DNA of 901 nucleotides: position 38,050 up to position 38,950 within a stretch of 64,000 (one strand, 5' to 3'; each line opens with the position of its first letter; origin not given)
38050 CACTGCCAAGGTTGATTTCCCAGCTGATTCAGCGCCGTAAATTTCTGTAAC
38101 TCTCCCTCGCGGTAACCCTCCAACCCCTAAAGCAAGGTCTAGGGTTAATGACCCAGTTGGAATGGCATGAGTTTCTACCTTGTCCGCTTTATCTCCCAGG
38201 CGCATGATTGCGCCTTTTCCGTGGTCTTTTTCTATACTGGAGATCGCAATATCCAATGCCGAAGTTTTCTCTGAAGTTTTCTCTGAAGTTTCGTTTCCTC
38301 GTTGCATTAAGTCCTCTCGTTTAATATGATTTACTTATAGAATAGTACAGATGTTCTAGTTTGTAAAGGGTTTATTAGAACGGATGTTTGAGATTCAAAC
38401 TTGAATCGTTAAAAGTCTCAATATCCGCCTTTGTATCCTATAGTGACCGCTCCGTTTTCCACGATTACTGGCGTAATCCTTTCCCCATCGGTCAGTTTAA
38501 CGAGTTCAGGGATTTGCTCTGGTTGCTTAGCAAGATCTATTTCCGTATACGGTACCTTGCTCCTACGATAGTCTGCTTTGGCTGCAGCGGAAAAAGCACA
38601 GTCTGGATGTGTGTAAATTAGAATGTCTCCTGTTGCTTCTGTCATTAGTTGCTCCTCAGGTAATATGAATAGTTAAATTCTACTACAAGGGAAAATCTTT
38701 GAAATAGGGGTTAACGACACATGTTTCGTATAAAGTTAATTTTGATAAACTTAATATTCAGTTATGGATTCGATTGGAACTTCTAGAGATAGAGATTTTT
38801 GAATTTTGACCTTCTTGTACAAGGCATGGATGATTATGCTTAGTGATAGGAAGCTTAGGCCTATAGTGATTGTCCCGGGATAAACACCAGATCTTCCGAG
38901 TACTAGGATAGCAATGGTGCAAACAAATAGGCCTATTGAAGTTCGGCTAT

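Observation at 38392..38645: Glutaredoxin-like ORF stops at TGA followed by exactly two codons and TAA: candidate C-terminal U-x-x-stop selenoprotein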

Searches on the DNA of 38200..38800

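Call 49: search_rna_families(source=window, start=38200, end=38800, threshold=evalue, max_evalue=10)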
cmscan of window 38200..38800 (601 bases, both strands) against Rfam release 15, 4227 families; matches with E-value up to 10: 4.
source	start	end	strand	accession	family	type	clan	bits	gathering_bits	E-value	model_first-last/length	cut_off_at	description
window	38313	38384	-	RF01176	snR78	Gene; snRNA; snoRNA; CD-box;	CL00063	18.6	48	3.6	1-82/82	no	Small nucleolar RNA snR78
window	38373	38426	-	RF01642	ceN54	Gene; snRNA; snoRNA; CD-box;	-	14.5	60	3.4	1-68/68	no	Caenorhabditis snoRNA ceN54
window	38654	38713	-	RF02281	TtnuCD4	Gene; snRNA; snoRNA; CD-box;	-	14.5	60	6.4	1-60/60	no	Tetrahymena snoRNA TtnuCD4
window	38624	38664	-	RF00470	Toga_5_CRE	Cis-reg;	-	8.3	120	8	1-268/268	no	Togavirus 5' plus strand cis-regulatory element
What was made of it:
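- No Rfam family matches (call 49).
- Tried and rejected: The Rfam scan returned only noise (call 49).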

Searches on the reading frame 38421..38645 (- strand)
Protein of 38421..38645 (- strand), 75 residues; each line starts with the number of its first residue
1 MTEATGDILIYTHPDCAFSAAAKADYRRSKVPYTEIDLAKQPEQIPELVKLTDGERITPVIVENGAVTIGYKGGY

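Call 3: search_protein_families(library=ncbifam, proteins=[window:38421-38645:-], max_evalue=1)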
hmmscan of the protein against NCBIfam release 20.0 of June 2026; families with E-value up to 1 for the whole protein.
seq(75 aa): 17 families
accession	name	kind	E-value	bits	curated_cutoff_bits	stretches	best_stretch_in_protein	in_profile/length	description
NF041211.1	gluta_UXX_star_2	equivalog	1.1e-32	111.8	100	1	8-74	1-67/71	UXX-star (seleno)protein family 2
NF041212.1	Uxx_star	subfamily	2.1e-27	95.1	66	1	8-74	1-67/70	Uxx-star family glutaredoxin-like (seleno)protein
NF047338.1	gluta_UXX_star_3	exception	5.7e-21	74.3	97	1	8-74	1-67/70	UXX-star (seleno)protein family 3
NF041114.2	gluta_UXX_star_1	equivalog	4.3e-17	62.1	72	1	8-73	1-66/70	UXX-star selenoprotein family 1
NF045501.1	HUGP_GUXX-star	exception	2e-14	53.6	325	1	4-74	163-233/236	HUGP/GUXX-star fusion selenoprotein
TIGR02196.1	GlrX_YruB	hypoth_equivalog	5.9e-09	36.3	88.55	1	8-72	2-65/74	glutaredoxin-like protein, YruB-family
TIGR02181.1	GRX_bact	equivalog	1.7e-07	31.3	90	1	8-62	1-55/80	glutaredoxin 3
TIGR02194.1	GlrX_NrdH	subfamily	2.7e-06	27.5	85.75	1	8-71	1-63/72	glutaredoxin-like protein NrdH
TIGR02200.1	GlrX_actino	hypoth_equivalog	0.00044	20.6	89.5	1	8-62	2-56/77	mycoredoxin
TIGR02190.1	GlrX-dom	hypoth_equivalog_domain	0.004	17.1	99.3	1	7-61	9-61/79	glutaredoxin-family domain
TIGR01617.1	arsC_related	subfamily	0.01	16.1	75.05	1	8-52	1-48/117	Spx/MgsR family RNA polymerase-binding regulatory protein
NF007923.0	PRK10638.1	equivalog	0.011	15.8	129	1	7-61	3-56/83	glutaredoxin 3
NF002459.0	PRK01655.1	subfamily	0.017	15.1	123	1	8-51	2-45/132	transcriptional regulator Spx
NF007657.0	PRK10329.1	equivalog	0.019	15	131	1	8-65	3-58/81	glutaredoxin-like protein NrdH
TIGR02180.1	GRX_euk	equivalog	0.047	13.9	87.25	1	8-65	1-62/84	glutaredoxin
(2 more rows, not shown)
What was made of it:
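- Closest known: NrdH-redoxin / YruB-type glutaredoxin-like proteins. Different: HMM scores are far below the cut-offs: 27.5 against 85.75 and 36.3 against 88.55 (call 3).
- The curated profile extends through those three residues (call 3).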
